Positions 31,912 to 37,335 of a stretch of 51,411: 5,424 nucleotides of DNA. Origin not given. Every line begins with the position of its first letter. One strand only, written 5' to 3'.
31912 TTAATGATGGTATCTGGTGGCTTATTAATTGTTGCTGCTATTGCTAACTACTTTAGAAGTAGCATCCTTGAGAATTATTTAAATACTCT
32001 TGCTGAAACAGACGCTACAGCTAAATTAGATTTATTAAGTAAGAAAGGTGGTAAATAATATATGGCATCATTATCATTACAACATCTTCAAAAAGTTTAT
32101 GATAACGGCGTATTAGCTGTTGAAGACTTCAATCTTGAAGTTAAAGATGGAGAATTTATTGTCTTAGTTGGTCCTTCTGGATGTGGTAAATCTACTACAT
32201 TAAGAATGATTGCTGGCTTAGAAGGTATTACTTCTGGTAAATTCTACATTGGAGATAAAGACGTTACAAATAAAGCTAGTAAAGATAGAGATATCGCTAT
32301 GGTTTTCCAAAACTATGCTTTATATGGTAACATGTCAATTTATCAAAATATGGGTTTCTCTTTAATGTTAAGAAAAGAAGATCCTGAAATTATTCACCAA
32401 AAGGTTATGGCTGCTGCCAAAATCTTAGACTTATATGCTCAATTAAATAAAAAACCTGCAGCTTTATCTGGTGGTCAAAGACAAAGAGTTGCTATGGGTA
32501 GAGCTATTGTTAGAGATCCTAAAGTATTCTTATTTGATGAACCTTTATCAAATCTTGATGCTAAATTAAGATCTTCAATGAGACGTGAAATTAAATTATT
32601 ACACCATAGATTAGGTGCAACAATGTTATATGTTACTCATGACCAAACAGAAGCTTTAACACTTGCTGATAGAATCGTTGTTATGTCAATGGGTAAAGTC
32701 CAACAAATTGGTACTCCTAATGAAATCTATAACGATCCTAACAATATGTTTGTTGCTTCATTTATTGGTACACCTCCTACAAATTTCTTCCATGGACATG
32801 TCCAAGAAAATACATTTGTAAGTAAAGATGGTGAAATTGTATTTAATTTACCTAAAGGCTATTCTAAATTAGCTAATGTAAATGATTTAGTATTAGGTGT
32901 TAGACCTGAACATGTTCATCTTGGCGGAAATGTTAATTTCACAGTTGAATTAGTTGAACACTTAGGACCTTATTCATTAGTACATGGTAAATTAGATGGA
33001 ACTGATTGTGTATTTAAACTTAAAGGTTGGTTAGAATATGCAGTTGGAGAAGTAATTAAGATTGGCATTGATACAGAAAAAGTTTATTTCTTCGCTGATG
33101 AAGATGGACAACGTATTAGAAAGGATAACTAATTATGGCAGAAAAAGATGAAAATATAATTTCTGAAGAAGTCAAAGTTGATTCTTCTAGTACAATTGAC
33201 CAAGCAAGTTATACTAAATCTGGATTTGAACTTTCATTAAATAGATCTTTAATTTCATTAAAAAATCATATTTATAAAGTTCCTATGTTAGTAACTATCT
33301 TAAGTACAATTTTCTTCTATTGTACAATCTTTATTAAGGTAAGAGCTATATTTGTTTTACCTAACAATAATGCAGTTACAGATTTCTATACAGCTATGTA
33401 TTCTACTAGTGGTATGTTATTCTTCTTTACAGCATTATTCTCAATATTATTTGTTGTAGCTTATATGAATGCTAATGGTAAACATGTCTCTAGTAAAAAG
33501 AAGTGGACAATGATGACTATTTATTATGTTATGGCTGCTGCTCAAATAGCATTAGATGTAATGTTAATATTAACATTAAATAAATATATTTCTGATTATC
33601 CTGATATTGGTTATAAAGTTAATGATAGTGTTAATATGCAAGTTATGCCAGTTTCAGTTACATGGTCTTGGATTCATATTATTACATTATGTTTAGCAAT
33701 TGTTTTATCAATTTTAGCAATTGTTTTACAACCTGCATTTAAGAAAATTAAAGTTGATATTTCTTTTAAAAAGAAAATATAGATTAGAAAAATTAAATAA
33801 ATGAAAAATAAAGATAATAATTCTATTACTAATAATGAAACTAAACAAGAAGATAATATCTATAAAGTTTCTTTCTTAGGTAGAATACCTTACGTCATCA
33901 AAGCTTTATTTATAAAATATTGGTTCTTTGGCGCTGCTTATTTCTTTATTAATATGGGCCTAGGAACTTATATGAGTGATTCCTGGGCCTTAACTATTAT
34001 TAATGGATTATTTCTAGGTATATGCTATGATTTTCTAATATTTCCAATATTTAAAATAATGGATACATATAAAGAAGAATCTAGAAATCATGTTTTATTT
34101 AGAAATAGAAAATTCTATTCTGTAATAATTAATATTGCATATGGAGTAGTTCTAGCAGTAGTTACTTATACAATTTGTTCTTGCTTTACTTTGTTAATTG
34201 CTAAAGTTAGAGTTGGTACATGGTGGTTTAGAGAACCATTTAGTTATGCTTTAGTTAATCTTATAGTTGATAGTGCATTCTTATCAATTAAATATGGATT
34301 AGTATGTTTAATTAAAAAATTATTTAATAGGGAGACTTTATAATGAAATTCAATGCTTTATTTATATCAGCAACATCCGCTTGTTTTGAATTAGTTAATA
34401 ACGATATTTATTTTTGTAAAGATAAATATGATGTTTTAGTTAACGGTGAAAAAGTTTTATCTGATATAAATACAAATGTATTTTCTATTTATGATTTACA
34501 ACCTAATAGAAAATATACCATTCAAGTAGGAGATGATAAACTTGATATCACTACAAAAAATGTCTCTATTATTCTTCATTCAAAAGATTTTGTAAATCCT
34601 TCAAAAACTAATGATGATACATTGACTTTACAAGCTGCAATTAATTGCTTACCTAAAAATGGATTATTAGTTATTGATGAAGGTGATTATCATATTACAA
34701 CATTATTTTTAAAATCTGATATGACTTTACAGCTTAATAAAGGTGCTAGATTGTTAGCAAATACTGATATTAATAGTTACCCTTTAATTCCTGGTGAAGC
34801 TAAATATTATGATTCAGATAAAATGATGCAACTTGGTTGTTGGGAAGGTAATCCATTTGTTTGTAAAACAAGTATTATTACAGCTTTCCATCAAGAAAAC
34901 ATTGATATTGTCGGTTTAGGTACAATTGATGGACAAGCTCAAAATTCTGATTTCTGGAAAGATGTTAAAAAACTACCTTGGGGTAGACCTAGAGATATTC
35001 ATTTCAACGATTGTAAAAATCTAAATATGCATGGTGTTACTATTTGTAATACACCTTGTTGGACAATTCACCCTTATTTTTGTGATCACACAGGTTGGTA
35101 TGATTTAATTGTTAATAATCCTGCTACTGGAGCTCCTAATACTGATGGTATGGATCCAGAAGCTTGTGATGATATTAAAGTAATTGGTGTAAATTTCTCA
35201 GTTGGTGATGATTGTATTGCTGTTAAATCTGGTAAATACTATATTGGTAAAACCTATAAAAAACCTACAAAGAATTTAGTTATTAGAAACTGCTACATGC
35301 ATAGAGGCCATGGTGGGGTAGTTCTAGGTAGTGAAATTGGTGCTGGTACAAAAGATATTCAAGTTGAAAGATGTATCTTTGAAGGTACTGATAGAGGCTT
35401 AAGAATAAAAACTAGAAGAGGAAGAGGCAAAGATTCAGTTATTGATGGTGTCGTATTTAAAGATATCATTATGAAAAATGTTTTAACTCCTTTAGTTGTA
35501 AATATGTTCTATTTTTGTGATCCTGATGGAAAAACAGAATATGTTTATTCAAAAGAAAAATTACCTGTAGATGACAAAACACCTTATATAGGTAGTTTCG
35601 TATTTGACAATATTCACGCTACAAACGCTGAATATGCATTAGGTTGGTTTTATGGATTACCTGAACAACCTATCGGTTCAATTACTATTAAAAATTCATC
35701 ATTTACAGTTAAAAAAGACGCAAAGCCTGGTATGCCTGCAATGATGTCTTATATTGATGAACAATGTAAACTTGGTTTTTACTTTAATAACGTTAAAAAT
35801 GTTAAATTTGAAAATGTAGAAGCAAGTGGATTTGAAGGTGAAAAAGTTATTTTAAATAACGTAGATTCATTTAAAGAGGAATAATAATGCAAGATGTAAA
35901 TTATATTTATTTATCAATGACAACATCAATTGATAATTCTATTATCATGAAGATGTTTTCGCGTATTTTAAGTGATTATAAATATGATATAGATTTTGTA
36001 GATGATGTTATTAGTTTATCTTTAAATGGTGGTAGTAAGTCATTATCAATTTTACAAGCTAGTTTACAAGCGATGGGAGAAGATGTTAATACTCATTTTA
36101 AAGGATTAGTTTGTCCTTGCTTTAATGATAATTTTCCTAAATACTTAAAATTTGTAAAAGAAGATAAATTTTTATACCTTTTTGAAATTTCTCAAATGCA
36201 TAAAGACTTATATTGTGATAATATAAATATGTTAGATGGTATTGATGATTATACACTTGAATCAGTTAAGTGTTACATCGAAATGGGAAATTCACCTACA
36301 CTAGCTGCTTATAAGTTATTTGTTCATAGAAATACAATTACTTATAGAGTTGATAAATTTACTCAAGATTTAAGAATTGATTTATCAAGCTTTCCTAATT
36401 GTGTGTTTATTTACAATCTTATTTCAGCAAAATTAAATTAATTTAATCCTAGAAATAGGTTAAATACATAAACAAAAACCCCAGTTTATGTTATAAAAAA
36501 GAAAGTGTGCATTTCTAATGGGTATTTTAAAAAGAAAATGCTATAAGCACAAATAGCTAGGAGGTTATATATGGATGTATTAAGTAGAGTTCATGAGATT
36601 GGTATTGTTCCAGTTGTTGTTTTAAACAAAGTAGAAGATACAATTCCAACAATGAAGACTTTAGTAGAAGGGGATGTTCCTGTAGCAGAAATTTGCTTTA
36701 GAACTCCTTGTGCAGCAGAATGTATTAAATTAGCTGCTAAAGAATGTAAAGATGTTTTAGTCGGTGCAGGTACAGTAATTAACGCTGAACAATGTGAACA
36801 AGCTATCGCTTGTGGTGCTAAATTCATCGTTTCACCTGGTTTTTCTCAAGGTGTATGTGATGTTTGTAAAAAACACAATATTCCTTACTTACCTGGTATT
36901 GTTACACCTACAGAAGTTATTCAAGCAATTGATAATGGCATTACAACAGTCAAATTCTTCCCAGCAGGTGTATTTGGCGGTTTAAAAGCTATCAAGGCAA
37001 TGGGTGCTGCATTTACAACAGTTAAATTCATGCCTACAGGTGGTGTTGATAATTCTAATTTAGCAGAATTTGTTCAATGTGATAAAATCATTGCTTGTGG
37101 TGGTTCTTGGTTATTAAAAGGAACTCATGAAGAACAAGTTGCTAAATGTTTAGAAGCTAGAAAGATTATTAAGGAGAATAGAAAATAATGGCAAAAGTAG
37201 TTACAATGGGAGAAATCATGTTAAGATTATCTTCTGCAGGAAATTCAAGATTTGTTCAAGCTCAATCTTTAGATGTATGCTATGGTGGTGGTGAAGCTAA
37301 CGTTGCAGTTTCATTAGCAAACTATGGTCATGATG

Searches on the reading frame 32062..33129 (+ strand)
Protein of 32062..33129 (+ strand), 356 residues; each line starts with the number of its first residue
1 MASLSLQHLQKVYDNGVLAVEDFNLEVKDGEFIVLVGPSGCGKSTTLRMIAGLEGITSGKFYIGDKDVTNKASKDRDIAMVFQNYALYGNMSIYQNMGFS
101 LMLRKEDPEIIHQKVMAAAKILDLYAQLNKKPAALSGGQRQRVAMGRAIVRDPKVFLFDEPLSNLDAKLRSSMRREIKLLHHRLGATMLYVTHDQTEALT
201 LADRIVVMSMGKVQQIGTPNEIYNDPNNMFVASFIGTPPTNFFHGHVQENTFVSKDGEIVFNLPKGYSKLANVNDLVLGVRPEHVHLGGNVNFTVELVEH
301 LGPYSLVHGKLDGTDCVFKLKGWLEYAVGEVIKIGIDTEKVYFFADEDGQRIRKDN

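Call 21: search_protein_families(library=pfam, proteins=[window:32062-33129:+], max_evalue=0.00001)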
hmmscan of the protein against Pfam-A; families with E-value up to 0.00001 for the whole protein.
window:32062-33129:+ (356 aa): 4 families
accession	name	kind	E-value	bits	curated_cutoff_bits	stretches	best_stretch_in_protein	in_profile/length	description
PF00005.33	ABC_tran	-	6.6e-30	104.9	25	1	21-162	2-136/137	ABC transporter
PF17912.7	OB_MalK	-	1.8e-07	32.3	27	1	236-285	1-53/53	MalK OB fold domain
PF08402.16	TOBE_2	-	1.1e-06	29.1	21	1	278-344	1-76/76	TOBE domain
PF13304.12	AAA_21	-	8.8e-06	26.4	27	0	32-56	1-25/304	AAA domain, putative AbiEii toxin, Type IV TA system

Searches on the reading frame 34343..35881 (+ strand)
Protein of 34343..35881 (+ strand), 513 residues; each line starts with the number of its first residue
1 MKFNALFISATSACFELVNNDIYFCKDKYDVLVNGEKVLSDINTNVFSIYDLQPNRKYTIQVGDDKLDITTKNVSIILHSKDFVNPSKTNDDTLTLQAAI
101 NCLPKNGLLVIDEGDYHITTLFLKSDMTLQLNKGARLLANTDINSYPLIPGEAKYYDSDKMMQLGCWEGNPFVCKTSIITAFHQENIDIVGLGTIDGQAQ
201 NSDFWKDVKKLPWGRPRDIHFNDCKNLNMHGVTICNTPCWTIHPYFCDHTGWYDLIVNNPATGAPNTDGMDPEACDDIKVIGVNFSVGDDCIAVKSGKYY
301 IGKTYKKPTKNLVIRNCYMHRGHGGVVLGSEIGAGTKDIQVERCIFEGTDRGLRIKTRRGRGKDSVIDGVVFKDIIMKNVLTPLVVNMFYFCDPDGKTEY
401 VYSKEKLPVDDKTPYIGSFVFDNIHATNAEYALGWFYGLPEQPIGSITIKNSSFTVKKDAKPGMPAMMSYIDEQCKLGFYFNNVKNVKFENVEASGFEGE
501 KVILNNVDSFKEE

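Call 21: search_protein_families(library=pfam, proteins=[window:34343-35881:+], max_evalue=0.00001)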
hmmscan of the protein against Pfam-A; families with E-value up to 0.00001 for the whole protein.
window:34343-35881:+ (513 aa): 1 family
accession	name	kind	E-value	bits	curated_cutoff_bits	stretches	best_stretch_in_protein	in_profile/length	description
PF00295.23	Glyco_hydro_28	-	2.9e-34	119.1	22.9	1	176-391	50-254/324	Glycosyl hydrolases family 28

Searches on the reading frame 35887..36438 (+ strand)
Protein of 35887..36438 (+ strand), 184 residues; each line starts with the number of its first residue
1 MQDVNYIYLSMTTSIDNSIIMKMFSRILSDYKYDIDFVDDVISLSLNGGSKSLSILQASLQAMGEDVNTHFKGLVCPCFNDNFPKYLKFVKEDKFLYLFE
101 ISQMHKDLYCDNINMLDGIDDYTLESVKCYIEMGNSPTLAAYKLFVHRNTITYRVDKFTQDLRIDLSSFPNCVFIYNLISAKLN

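Call 66: search_protein_families(library=pfam, proteins=[window:35887-36438:+], max_evalue=0.01)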
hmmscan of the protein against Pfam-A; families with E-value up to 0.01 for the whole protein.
window:35887-36438:+ (184 aa): 1 family
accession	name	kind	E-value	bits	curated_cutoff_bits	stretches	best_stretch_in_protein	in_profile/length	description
PF13556.12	HTH_30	-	2.9e-11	43.4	27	1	124-172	2-50/59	PucR C-terminal helix-turn-helix domain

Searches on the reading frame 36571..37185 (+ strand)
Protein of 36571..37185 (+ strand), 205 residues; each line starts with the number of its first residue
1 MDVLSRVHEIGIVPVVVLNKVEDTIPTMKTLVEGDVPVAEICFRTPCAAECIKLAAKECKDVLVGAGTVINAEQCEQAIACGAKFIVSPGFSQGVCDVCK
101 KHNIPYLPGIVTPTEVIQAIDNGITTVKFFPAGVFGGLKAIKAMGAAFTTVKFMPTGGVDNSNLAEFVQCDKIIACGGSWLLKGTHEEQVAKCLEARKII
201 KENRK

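Call 66: search_protein_families(library=pfam, proteins=[window:36571-37185:+], max_evalue=0.01)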
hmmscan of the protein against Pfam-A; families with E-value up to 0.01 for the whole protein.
window:36571-37185:+ (205 aa): 3 families
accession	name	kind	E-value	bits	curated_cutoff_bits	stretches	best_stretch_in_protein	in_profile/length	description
PF01081.25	Aldolase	-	3.7e-62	209.7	27.8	1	5-185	3-183/196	KDPG and KHG aldolase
PF00885.24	DMRL_synthase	-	0.0027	18.1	26.7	1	46-123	49-116/139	6,7-dimethyl-8-ribityllumazine synthase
PF07071.17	KDGP_aldolase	-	0.0082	16.4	26.7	0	110-170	134-197/218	KDGP aldolase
